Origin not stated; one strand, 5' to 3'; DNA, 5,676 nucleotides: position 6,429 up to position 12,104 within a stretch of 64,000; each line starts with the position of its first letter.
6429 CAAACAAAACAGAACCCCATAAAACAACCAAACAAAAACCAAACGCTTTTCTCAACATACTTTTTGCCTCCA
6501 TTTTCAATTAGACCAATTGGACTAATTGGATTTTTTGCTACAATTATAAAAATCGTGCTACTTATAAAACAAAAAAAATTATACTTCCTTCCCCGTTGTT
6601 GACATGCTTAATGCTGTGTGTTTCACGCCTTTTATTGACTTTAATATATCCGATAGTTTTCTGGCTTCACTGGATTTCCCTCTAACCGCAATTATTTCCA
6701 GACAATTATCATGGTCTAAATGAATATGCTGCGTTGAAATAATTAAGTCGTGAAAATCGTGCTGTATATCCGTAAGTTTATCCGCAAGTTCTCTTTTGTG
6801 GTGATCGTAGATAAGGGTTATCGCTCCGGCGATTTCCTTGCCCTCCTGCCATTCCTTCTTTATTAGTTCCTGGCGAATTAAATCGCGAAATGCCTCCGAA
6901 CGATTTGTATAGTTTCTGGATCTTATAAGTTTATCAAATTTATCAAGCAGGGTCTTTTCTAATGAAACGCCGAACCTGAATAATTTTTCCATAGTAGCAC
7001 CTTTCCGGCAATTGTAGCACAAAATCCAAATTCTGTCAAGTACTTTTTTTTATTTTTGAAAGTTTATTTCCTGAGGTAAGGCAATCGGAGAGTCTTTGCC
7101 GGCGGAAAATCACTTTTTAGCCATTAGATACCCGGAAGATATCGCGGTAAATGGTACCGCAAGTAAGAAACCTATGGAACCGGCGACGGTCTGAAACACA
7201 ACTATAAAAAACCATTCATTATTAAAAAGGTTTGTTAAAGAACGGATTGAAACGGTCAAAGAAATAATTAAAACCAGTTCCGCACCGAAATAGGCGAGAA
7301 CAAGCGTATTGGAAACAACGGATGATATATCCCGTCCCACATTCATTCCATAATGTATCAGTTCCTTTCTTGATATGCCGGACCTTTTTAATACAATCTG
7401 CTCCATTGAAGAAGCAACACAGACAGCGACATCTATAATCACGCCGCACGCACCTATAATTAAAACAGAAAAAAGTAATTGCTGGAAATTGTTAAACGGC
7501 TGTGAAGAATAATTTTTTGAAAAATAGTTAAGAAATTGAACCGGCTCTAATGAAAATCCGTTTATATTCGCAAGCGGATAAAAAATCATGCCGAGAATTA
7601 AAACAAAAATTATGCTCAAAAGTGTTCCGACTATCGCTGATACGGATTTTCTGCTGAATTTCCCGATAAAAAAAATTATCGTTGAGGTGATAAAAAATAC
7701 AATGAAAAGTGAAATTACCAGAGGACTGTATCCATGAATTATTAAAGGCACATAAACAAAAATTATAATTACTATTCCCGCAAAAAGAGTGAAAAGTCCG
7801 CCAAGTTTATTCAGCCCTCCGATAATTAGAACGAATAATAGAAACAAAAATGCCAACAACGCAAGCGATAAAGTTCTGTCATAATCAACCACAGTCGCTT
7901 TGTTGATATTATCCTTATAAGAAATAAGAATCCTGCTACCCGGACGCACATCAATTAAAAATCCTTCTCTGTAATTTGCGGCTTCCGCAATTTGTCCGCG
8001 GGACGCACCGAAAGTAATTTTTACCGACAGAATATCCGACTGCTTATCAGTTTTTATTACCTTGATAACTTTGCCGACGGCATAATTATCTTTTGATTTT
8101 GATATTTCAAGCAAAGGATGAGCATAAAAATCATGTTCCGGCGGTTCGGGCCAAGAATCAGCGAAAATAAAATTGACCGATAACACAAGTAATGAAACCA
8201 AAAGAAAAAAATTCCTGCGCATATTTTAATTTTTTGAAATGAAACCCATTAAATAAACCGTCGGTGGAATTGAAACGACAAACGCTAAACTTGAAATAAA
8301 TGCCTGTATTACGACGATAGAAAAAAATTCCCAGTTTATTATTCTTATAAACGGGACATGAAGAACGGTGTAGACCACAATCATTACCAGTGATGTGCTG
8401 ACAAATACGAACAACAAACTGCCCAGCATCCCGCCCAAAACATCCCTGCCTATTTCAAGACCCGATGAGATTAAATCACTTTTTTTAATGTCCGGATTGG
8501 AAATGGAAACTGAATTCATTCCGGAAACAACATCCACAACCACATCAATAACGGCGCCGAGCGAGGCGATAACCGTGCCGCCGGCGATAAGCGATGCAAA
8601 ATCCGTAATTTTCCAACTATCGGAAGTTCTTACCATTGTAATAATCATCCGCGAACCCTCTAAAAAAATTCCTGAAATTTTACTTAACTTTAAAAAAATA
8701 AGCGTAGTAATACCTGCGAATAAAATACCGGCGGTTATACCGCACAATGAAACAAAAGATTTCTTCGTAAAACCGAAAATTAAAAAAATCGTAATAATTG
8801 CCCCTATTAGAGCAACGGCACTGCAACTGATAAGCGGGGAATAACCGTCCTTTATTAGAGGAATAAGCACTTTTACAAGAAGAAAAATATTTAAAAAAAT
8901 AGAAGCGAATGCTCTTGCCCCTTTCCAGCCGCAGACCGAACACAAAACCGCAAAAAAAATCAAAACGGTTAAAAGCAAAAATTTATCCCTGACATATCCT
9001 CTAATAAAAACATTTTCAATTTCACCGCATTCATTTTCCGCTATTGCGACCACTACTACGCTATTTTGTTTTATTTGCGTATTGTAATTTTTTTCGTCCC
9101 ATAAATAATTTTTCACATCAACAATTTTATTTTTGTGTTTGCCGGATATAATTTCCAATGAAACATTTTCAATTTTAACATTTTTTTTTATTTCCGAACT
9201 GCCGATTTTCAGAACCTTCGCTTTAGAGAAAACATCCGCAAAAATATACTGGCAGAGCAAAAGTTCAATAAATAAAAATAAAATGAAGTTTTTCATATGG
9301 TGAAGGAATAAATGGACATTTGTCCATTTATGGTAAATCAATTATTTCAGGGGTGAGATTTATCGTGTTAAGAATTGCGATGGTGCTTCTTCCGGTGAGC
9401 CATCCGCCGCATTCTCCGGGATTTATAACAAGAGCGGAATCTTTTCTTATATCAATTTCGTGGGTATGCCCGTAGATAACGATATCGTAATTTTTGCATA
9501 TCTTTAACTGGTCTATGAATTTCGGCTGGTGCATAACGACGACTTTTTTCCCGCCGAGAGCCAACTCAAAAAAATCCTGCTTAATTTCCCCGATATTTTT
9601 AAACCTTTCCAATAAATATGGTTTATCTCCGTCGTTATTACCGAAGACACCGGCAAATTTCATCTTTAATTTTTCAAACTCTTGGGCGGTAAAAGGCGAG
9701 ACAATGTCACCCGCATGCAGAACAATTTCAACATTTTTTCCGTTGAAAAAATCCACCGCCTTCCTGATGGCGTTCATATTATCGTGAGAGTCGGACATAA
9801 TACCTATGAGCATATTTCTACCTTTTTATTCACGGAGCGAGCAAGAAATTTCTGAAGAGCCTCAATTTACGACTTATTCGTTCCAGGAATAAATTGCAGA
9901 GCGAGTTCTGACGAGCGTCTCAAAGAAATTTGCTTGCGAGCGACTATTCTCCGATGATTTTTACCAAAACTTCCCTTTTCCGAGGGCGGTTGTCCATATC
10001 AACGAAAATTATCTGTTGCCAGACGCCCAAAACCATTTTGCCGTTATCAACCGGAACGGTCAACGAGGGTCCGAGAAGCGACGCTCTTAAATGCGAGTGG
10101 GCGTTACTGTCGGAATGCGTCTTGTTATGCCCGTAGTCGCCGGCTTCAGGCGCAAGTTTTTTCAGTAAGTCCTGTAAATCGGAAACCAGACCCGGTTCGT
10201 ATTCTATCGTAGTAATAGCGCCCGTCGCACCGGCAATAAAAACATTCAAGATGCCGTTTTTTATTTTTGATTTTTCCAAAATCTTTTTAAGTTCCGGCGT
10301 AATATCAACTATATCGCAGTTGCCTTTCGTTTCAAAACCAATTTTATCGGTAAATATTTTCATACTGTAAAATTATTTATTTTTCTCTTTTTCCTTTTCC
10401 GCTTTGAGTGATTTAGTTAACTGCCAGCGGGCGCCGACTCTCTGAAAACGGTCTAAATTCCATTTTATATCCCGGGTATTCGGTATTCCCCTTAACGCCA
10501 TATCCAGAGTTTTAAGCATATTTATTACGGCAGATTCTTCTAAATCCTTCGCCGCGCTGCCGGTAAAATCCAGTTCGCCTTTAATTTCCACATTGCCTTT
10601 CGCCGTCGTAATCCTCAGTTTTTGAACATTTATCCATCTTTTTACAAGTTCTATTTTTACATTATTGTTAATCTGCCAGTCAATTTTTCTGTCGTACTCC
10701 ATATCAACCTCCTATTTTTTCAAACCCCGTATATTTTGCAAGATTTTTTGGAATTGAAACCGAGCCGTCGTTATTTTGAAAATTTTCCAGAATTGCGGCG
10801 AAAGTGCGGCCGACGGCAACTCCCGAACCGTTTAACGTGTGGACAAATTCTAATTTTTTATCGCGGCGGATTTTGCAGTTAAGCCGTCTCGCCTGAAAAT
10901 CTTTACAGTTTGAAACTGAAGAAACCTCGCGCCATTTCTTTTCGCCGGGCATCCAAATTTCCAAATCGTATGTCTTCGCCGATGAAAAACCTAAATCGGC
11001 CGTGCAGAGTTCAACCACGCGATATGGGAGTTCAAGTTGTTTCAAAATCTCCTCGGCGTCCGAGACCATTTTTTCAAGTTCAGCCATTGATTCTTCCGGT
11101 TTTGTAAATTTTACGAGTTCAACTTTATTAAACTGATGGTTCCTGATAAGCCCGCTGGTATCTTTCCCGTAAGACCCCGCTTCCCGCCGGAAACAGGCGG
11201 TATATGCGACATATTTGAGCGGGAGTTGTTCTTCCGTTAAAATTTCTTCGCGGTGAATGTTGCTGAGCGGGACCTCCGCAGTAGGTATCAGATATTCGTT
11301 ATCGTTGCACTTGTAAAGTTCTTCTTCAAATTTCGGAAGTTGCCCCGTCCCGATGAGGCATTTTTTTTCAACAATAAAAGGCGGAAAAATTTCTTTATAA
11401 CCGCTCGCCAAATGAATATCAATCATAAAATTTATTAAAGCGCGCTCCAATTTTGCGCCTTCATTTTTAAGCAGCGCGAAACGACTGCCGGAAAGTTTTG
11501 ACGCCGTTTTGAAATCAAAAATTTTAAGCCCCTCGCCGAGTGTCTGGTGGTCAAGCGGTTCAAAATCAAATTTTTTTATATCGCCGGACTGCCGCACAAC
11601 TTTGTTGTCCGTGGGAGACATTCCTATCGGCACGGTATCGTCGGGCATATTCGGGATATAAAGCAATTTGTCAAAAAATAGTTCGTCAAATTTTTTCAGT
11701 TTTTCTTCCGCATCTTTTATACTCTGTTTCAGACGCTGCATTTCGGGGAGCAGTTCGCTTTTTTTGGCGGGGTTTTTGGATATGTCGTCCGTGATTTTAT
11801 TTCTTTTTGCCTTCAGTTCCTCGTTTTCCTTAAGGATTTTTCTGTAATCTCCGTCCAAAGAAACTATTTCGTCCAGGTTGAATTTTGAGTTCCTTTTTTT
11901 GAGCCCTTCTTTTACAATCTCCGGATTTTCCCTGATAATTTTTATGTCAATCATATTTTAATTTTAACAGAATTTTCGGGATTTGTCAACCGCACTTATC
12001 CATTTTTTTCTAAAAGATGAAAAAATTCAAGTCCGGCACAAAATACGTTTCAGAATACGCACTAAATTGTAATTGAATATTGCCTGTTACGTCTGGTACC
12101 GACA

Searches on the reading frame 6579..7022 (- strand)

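Call 80: search_protein_families(library=pfam, proteins=[window:6579-7022:-], max_evalue=0.001)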
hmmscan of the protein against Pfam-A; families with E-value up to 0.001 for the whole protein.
window:6579-7022:- (147 aa): 2 families
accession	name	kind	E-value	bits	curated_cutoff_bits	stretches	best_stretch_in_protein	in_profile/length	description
PF08753.17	NikR_C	-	3.5e-33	114.1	22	1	65-140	1-76/77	NikR C terminal nickel binding domain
PF01402.27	RHH_1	-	2.5e-08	34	20.5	1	16-54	1-38/39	Ribbon-helix-helix protein, copG family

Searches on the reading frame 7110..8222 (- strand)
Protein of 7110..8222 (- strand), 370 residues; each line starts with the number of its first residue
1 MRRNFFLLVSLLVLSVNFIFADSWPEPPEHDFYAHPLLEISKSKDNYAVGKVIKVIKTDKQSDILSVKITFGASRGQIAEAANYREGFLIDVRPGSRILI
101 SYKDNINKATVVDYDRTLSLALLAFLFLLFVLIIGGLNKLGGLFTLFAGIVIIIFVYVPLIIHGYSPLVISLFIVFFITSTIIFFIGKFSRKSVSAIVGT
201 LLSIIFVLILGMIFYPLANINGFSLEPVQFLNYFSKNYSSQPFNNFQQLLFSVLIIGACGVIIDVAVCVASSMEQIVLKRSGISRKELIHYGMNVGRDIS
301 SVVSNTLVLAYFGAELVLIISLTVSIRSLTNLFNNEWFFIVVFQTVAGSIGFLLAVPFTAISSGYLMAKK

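Call 80: search_protein_families(library=pfam, proteins=[window:7110-8222:-], max_evalue=0.001)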
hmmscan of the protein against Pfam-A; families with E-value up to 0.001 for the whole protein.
window:7110-8222:- (370 aa): 1 family
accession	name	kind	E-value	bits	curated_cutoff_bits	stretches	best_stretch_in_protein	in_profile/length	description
PF07907.16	YibE_F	-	2.4e-55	188.2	27.2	1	121-363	2-239/241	YibE/F-like protein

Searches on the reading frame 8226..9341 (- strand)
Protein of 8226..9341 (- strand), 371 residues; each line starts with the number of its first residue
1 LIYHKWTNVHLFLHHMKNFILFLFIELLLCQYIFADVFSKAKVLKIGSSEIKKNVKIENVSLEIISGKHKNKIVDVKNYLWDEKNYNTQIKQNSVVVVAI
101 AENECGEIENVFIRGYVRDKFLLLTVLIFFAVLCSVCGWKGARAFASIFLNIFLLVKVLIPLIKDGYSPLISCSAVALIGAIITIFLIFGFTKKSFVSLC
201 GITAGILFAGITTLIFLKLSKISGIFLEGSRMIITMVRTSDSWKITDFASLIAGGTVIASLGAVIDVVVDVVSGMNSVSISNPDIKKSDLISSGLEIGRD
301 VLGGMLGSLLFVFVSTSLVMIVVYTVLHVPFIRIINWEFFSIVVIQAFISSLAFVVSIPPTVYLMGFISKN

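Call 80: search_protein_families(library=pfam, proteins=[window:8226-9341:-], max_evalue=0.001)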
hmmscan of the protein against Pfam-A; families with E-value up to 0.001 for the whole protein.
window:8226-9341:- (371 aa): 1 family
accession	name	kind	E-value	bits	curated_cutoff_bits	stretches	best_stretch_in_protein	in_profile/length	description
PF07907.16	YibE_F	-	4.8e-51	174.1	27.2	1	122-366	1-240/241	YibE/F-like protein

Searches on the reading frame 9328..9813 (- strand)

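Call 15: search_protein_families(library=pfam, proteins=[window:9328-9813:-])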
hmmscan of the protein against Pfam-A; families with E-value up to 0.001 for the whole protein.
window:9328-9813:- (161 aa): 2 families
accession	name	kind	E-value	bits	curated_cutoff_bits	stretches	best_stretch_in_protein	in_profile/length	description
PF12850.12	Metallophos_2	-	5.9e-33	114.5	27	1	1-150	1-151/154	Calcineurin-like phosphoesterase superfamily domain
PF00149.33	Metallophos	-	2.6e-11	44.8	21.5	1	1-97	1-116/191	Calcineurin-like phosphoesterase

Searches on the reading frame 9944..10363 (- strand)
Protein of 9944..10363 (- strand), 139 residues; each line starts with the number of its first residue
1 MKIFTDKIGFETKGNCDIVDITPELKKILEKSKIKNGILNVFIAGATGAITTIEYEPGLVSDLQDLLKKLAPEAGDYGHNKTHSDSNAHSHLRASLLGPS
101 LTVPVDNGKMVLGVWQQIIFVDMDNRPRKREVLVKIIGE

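Call 15: search_protein_families(library=pfam, proteins=[window:9944-10363:-])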
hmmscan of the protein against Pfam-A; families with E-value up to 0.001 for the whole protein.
window:9944-10363:- (139 aa): 1 family
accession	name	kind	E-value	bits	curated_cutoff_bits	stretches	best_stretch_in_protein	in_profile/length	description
PF01894.22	UPF0047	-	7e-37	126.6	27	1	20-136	1-117/117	Uncharacterised protein family UPF0047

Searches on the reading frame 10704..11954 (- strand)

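Call 80: search_protein_families(library=pfam, proteins=[window:10704-11954:-], max_evalue=0.001)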
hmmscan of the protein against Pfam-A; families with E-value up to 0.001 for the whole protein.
window:10704-11954:- (416 aa): 2 families
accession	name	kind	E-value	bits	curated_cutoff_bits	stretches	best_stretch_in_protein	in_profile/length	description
PF00587.30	tRNA-synt_2b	-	3.7e-43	148.1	29.3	1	216-392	3-179/179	tRNA synthetase class II core domain (G, H, P, S and T)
PF02403.27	Seryl_tRNA_N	-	9.6e-25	87.4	28.2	1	1-104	1-108/108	Seryl-tRNA synthetase N-terminal domain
